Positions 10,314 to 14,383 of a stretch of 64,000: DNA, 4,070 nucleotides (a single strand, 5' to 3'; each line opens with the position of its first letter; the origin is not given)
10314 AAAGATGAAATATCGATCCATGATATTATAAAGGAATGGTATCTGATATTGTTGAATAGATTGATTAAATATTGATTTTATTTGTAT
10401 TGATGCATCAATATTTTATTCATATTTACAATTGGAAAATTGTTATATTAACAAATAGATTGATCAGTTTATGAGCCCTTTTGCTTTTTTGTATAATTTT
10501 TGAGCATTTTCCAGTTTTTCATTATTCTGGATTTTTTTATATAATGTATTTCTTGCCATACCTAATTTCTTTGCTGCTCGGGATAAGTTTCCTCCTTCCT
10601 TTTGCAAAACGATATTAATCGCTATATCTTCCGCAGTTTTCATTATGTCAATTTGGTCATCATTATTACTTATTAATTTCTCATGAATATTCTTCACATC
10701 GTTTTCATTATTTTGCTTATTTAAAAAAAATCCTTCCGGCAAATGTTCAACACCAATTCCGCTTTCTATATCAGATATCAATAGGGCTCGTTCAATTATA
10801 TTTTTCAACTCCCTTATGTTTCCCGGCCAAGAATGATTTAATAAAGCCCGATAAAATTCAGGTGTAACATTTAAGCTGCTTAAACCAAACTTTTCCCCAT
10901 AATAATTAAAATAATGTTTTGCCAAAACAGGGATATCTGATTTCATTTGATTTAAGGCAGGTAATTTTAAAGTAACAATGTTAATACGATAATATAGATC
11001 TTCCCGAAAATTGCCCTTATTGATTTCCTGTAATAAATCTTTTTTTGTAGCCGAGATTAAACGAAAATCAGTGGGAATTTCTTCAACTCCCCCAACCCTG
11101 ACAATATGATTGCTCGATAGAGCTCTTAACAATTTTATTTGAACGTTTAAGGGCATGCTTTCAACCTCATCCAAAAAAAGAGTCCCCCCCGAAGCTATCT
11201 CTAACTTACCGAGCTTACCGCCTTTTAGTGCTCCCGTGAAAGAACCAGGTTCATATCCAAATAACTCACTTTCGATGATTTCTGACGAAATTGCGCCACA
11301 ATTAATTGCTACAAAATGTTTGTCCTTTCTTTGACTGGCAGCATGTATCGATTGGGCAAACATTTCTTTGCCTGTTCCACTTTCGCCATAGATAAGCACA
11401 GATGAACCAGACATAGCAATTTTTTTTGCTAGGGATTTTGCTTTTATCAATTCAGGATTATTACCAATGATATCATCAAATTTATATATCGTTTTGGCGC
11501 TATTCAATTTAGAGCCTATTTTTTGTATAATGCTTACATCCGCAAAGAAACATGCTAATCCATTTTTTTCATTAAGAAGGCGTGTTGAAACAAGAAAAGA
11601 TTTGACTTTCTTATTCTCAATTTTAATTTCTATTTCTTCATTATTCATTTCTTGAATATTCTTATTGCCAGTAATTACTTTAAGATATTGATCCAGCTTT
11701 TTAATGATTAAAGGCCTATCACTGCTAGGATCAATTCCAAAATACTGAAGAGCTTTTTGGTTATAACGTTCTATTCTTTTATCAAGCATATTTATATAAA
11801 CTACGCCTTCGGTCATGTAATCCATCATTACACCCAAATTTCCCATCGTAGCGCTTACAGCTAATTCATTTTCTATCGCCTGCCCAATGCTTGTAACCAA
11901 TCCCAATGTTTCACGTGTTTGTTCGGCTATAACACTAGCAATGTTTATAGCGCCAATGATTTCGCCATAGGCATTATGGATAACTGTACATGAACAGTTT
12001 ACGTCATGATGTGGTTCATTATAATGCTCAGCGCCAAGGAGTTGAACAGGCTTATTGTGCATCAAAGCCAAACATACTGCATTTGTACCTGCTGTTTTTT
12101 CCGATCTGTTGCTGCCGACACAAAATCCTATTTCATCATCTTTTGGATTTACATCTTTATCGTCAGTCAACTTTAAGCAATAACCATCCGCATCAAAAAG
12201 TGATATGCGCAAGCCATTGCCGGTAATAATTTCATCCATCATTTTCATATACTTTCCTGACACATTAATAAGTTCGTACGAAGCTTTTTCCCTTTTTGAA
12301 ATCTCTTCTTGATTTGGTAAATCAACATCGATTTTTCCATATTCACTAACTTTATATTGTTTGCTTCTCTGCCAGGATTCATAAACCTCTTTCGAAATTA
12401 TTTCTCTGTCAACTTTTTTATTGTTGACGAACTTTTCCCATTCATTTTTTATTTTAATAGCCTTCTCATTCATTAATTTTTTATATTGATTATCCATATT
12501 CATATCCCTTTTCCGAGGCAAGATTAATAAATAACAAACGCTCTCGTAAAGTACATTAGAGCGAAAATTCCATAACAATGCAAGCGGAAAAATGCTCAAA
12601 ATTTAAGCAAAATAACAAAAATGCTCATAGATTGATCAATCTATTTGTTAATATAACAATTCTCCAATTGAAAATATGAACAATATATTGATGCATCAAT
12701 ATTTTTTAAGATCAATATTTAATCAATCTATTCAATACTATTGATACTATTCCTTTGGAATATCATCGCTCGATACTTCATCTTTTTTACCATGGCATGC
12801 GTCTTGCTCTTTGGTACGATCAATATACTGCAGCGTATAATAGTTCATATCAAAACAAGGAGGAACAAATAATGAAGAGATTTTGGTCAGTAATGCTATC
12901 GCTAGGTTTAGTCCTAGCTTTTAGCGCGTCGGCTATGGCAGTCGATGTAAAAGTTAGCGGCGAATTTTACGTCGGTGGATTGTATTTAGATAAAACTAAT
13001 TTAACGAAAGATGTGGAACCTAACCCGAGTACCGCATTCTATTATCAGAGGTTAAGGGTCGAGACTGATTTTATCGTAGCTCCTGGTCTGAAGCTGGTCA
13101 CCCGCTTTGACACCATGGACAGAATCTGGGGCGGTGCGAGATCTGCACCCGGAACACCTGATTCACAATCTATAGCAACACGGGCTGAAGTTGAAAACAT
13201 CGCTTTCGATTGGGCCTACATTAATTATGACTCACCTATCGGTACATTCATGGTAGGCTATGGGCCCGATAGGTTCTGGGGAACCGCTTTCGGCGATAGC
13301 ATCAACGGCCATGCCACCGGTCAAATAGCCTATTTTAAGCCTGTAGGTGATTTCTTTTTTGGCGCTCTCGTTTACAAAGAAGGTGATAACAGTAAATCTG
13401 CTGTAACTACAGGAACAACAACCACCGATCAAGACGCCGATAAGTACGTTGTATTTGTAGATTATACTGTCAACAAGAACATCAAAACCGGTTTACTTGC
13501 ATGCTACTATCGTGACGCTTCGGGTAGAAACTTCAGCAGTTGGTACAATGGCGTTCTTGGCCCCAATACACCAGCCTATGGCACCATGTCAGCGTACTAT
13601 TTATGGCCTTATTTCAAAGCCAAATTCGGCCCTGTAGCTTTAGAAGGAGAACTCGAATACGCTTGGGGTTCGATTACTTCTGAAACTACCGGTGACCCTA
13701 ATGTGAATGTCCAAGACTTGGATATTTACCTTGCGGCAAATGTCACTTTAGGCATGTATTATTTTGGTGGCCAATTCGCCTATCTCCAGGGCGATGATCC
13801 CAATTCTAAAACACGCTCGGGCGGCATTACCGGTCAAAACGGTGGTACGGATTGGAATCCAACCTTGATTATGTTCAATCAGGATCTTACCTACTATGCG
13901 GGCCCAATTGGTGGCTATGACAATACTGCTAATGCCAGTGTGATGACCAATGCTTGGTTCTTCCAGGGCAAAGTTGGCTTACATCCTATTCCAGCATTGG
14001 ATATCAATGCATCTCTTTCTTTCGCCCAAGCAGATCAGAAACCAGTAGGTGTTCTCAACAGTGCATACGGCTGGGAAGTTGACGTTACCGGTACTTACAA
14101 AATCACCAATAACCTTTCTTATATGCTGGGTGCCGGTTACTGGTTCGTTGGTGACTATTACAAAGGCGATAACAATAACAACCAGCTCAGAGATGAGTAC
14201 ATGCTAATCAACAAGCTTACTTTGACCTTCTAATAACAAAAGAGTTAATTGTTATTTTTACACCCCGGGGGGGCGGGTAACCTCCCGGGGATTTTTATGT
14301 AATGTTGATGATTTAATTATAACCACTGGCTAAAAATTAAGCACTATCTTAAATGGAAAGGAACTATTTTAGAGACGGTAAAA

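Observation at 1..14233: Self-contained sigma54 regulon for anaerobic breakdown of an unknown hydroxy-acid/amide substrate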

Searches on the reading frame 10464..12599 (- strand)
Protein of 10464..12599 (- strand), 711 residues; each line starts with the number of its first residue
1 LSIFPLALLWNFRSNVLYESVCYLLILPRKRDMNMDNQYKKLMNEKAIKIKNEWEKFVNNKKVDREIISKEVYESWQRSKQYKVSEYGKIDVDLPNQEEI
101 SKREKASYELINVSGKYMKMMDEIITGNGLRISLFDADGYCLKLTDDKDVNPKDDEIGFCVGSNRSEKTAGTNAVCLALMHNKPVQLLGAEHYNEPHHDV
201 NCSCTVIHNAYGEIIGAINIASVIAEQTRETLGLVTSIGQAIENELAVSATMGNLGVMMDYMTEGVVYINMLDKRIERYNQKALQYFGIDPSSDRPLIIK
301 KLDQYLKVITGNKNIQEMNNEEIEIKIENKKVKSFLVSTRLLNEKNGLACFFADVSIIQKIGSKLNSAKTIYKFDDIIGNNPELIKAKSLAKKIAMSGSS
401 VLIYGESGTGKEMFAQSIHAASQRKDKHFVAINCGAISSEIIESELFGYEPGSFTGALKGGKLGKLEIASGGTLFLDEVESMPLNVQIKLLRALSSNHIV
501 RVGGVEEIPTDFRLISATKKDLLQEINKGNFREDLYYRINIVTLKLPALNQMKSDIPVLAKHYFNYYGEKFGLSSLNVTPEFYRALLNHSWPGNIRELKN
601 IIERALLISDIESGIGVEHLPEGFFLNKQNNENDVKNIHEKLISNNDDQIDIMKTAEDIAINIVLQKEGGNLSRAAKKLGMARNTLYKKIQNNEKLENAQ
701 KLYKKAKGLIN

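Call 4: search_protein_families(library=pfam, proteins=[window:10464-12599:-])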
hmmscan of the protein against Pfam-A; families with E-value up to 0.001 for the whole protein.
window:10464-12599:- (711 aa): 9 families
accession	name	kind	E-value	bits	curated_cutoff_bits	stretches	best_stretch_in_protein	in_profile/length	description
PF00158.32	Sigma54_activat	-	1.2e-64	217.4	20.2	1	377-544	1-167/168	Sigma-54 interaction domain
PF25601.1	AAA_lid_14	-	2e-19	69.6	27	1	552-632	3-82/87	AAA+ ATPase lid domain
PF14532.12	Sigma54_activ_2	-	1.2e-18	68.1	25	1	379-549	2-138/138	Sigma-54 interaction domain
PF02954.25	HTH_8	-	1.8e-09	37.6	22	1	657-691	6-40/42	Bacterial regulatory protein, Fis family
PF07728.20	AAA_5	-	5.3e-09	36.6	22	1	401-518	2-121/139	AAA domain (dynein-related subfamily)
PF01078.27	Mg_chelatase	-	1.4e-05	25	20.3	1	390-518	13-156/207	Magnesium chelatase, subunit ChlI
PF07724.20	AAA_2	-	0.00025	21.5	27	0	399-499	4-104/166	AAA domain (Cdc48 subfamily)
PF01590.32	GAF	-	0.00038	21.4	22.4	1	134-246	16-133/133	GAF domain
PF12775.13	AAA_7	-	0.00053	20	25.8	1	373-436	8-71/181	P-loop containing dynein motor region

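Call 47: search_protein_families(library=ncbifam, proteins=[window:10464-12503:-], max_evalue=0.001)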
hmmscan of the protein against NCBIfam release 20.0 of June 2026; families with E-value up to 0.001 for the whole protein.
window:10464-12503:- (679 aa): 27 families (the best 25 are shown)
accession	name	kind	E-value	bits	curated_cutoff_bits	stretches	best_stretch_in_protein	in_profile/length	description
NF041552.1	TF_PrdR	equivalog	6e-102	341.8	795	1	199-661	112-576/577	sigma-54 dependent transcriptional regulator PrdR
NF008485.2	PRK11388.1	equivalog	3.9e-91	306.3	551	1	23-661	6-635/643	dihydroxyacetone kinase operon transcriptional regulator DhaR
TIGR02915.1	PEP_resp_reg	equivalog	1.1e-88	298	502.6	1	327-660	123-441/445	PEP-CTERM-box response regulator transcription factor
TIGR02329.1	propionate_PrpR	equivalog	1.3e-83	281.5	499.2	1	333-659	202-525/526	propionate catabolism operon regulatory protein PrpR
NF011953.0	PRK15424.1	equivalog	2.1e-82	277.4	703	1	332-663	208-536/538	propionate catabolism operon regulatory protein PrpR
TIGR01818.1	ntrC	equivalog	1.6e-81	274.5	558.6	1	338-660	129-462/463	nitrogen regulation protein NR(I)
NF050807.1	TransRegFlbDCaul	equivalog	4.9e-80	269.6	750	1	344-661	119-438/454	sigma-54-dependent transcriptional regulator FlbD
NF008469.0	PRK11361.1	equivalog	1.3e-79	268.1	714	1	334-660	134-453/461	acetoacetate metabolism transcriptional regulator AtoC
TIGR01817.1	nifA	equivalog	2.8e-79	267.3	528.85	1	336-580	189-431/534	nif-specific transcriptional activator NifA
NF003451.0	PRK05022.1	equivalog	4.1e-79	266.6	476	1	340-656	187-503/512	nitric oxide reductase transcriptional regulator NorR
NF038308.1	RNA_repair_RtcR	equivalog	1.1e-77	262.1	650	1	299-656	131-506/530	RNA repair transcriptional activator RtcR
NF051870.1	NAssimRespRegNtrX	equivalog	4.4e-76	256.6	600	1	341-659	137-448/452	nitrogen assimilation response regulator NtrX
NF049963.1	RespRegFlgRCampy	domain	1.6e-71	241.5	750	1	276-619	74-403/429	fla regulon two-component system response regulator FlgR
NF041906.1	V4R_TF_MobR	exception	2.3e-71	241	999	1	335-658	224-541/544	phenol degradation transcriptional regulator MobR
NF007689.0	PRK10365.1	equivalog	6.7e-71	239.4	760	1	338-658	135-439/441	sigma-54-dependent response regulator transcription factor ZraR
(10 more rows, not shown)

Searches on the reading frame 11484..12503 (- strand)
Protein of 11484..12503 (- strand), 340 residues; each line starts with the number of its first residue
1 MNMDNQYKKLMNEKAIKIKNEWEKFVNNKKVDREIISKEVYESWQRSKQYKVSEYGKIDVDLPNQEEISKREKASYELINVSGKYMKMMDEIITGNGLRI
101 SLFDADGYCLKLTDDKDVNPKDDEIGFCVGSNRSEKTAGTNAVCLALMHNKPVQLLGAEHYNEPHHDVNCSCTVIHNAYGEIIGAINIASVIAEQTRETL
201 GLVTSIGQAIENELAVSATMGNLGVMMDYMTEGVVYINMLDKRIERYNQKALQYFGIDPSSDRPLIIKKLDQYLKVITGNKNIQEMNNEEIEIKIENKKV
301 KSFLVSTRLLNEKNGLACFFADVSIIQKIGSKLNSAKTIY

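Call 86: search_protein_families(library=pfam, proteins=[window:11484-12503:-], max_evalue=1)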
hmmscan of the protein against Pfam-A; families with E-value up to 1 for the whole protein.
window:11484-12503:- (340 aa): 4 families
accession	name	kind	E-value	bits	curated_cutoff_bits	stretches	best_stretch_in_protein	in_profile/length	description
PF01590.32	GAF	-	0.00011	23.1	22.4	1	102-214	16-133/133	GAF domain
PF13188.13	PAS_8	-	0.004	17.5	21.8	1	226-266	6-44/65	PAS domain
PF20829.2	Acr30-35_AcrF1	-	0.13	13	30.5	1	12-73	20-77/78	Anti-CRISPR protein Acr30-35/AcrF1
PF08448.16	PAS_4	-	0.26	12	23.1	0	146-196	59-109/110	PAS fold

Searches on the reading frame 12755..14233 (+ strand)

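Call 4: search_protein_families(library=pfam, proteins=[window:12755-14233:+])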
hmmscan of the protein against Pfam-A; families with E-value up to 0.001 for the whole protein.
window:12755-14233:+ (492 aa): 0 families

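Call 14: search_protein_families(library=pfam, proteins=[window:12755-14233:+], max_evalue=0.01)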
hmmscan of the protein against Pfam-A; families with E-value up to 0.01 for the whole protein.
window:12755-14233:+ (492 aa): 0 families

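Call 47: search_protein_families(library=ncbifam, proteins=[window:12872-14233:+], max_evalue=0.001)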
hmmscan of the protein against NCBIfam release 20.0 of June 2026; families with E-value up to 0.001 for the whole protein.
window:12872-14233:+ (453 aa): 1 family
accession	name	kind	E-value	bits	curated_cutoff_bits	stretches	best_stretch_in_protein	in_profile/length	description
NF033939.0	DESULF_POR1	subfamily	2.3e-18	66.2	250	1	1-340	1-332/454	outer membrane homotrimeric porin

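Call 86: search_protein_families(library=pfam, proteins=[window:12872-14233:+], max_evalue=1)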
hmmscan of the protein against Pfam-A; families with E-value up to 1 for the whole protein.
window:12872-14233:+ (453 aa): 1 family
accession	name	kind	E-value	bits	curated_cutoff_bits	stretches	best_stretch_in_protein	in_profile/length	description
PF10677.15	DUF2490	-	0.11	12.7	29.8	1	398-440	34-75/186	Protein of unknown function (DUF2490)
